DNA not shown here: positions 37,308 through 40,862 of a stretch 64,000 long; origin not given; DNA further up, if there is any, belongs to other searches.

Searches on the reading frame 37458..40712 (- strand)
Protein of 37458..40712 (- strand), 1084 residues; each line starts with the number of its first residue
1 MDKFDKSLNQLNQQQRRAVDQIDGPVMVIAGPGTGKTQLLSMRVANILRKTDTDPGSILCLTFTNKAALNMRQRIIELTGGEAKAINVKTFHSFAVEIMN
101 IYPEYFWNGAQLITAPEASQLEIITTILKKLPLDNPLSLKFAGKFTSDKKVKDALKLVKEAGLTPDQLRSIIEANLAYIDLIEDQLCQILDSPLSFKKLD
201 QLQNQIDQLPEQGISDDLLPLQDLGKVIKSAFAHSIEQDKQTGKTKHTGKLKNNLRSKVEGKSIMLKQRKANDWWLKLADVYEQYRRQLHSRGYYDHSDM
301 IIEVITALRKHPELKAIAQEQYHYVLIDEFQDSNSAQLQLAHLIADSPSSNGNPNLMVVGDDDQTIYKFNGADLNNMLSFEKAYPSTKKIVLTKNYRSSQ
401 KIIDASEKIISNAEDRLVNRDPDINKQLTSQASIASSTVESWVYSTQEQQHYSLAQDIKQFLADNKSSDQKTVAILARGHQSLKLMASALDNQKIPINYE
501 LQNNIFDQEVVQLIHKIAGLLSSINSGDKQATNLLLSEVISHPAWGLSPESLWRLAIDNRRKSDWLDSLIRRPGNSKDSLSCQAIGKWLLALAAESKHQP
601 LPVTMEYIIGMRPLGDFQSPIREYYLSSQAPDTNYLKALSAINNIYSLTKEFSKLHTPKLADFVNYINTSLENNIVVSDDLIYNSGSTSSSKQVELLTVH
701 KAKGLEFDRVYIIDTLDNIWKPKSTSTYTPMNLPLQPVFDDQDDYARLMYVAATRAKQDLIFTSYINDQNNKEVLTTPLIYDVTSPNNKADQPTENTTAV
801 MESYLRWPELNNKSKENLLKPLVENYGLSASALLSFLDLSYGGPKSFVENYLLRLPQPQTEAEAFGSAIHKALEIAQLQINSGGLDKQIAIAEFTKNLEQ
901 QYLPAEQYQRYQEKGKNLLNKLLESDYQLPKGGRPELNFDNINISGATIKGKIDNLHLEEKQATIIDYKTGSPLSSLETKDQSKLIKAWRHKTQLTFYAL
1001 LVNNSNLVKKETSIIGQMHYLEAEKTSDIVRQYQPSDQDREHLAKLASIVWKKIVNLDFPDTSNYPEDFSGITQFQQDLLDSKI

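Call 70: find_encoding_contigs(protein=window:37458-40712:-, flank=10000, max_places=1)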
Protein window:37458-40712:- (1084 aa): 2 contigs read that carry it; 1 place shown.
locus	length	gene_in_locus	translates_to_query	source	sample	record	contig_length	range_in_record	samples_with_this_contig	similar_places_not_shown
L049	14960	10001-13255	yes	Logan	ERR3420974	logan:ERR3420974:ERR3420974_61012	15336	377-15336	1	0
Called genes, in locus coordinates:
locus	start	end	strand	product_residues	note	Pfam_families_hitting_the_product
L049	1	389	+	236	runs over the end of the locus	PF14337:Abi_alpha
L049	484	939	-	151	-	-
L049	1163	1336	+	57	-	PF04014:MazE_antitoxin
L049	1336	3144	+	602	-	PF13522:GATase_6, PF13537:GATase_7 (weak), PF01380:SIS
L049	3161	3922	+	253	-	PF00702:Hydrolase (faint), PF05116:S6PP, PF08282:Hydrolase_3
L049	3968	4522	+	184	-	-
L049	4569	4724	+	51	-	-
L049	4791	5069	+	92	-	-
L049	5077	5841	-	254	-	PF01487:DHquinase_I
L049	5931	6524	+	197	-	-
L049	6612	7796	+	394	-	-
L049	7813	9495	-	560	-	-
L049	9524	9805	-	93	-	-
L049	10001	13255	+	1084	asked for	PF00580:UvrD-helicase, PF13245:AAA_19, PF13604:AAA_30 (faint), PF13361:UvrD_C, PF13538:UvrD_C_2 (faint), PF12705:PDDEXK_1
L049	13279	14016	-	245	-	PF00230:MIP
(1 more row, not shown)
